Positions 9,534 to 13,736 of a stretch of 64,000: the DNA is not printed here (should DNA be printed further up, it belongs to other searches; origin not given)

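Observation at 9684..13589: PolC-type replicase with the proofreading exonuclease domain cleanly absent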

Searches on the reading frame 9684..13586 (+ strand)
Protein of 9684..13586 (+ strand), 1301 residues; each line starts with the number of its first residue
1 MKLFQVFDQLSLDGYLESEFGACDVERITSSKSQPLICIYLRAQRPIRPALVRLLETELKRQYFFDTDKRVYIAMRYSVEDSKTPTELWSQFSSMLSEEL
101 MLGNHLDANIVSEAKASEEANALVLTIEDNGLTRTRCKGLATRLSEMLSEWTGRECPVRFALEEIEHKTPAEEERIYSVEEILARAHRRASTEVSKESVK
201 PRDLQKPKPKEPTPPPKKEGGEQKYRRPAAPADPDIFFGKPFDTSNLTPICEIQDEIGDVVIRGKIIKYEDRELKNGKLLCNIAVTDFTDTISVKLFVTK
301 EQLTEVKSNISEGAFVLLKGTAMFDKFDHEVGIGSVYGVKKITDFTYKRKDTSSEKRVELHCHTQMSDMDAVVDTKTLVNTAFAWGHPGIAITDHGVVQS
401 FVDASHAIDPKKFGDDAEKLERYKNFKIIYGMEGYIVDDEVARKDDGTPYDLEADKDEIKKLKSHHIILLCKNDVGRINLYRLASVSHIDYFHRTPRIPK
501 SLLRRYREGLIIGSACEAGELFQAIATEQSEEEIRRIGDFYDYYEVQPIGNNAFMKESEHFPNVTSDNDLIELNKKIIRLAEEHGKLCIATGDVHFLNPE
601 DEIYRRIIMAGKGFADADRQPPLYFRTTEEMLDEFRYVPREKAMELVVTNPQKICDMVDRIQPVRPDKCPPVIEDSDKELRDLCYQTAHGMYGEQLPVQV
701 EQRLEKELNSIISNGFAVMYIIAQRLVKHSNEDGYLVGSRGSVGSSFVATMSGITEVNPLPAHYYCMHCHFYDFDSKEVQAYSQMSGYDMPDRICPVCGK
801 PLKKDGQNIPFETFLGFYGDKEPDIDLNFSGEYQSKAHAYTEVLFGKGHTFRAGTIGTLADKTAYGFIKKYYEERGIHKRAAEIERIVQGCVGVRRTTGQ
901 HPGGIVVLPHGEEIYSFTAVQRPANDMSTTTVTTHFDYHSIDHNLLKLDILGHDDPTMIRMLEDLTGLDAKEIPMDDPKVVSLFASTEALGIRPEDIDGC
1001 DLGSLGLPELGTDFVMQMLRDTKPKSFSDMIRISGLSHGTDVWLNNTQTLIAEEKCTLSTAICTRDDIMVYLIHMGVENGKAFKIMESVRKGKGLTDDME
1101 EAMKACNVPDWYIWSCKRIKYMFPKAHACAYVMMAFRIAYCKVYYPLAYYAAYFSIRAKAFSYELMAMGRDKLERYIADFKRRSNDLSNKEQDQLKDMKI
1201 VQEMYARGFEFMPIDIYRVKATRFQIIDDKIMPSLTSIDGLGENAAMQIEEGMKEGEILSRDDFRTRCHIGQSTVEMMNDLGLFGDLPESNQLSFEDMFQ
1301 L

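Call 3: search_protein_families(library=pfam, proteins=[window:9684-13586:+], max_evalue=1)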
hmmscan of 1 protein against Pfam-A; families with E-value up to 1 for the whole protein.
window:9684-13586:+ (1301 aa): 8 families
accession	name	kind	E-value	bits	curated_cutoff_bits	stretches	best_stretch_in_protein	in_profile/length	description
PF07733.18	DNA_pol3_alpha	-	4.1e-57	194.2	23.9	2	679-868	2-147/260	Bacterial DNA polymerase III alpha NTPase domain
PF02811.25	PHP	-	1.2e-27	97.7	26.4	1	359-539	1-150/164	PHP domain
PF17657.6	DNA_pol3_finger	-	5e-27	94.7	22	1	955-1095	1-150/166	Bacterial DNA polymerase III alpha subunit finger domain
PF14579.12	HHH_6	-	1.1e-06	29.1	25.6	1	1208-1289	1-85/90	Helix-hairpin-helix motif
PF14480.11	DNA_pol3_a_NI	-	2.5e-05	24.5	22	1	2-65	1-64/72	DNA polymerase III polC-type N-terminus I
PF01336.31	tRNA_anti-codon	-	4e-05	23.9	27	1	260-328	1-63/75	OB-fold nucleic acid binding domain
PF06605.17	Prophage_tail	-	0.15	12.1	31.3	1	358-461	91-143/250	Prophage endopeptidase tail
PF06677.18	Auto_anti-p27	-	0.18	12.4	24.1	1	786-805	9-28/40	Sjogren's syndrome/scleroderma autoantigen 1 (Autoantigen p27)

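Call 4: search_protein_families(library=ncbifam, proteins=[window:9684-13586:+], max_evalue=0.1)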
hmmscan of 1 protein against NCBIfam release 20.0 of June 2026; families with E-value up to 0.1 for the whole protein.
window:9684-13586:+ (1301 aa): 17 families
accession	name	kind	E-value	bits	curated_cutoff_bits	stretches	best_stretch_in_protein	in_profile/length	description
NF001688.0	PRK00448.1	equivalog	0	1454.7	873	2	455-1295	605-1443/1445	PolC-type DNA polymerase III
TIGR01405.1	polC_Gram_pos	equivalog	0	1343.6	1043.45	2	454-1295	370-1210/1211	DNA polymerase III subunit alpha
TIGR00594.1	polc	superfamily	8.3e-62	209.5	434.35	4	358-761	2-382/1022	DNA polymerase III subunit alpha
NF005298.0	PRK06826.1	equivalog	5.1e-58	196.7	1260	3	356-760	4-379/1151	DNA polymerase III subunit alpha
NF004226.0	PRK05673.1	equivalog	8.9e-57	192.7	1002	3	356-761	5-385/1146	DNA polymerase III subunit alpha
NF005617.0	PRK07374.1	equivalog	4.1e-42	144.2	1653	2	358-761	4-391/1170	DNA polymerase III subunit alpha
NF007079.0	PRK09532.1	equivalog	2.6e-35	121.9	1525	1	358-1034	4-660/876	DNA polymerase III subunit alpha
NF005377.0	PRK06920.1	equivalog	2.2e-30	105.2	1806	2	463-761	76-365/1108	DNA polymerase III subunit alpha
NF004225.0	PRK05672.1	subfamily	1.2e-27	96.5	939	1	357-760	6-373/1047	error-prone DNA polymerase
NF005516.0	PRK07135.1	equivalog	2.2e-17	62.5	1084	2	698-760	251-314/974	DNA polymerase III DnaE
NF005582.0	PRK07279.1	equivalog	5.3e-16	57.8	1279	3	686-761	245-322/1033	DNA polymerase III subunit alpha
NF004550.0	PRK05898.1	equivalog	1.6e-11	43.2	1182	1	678-760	229-315/971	DNA polymerase III subunit alpha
NF005616.0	PRK07373.1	equivalog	0.00027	19.6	646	1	1123-1158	38-73/449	DNA polymerase III subunit alpha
NF005928.0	PRK07945.1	equivalog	0.0031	16.9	250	1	352-440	94-181/337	PHP domain-containing protein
NF047791.1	RNaseRnm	equivalog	0.0031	16.8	375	1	358-410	3-53/275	RNase RNM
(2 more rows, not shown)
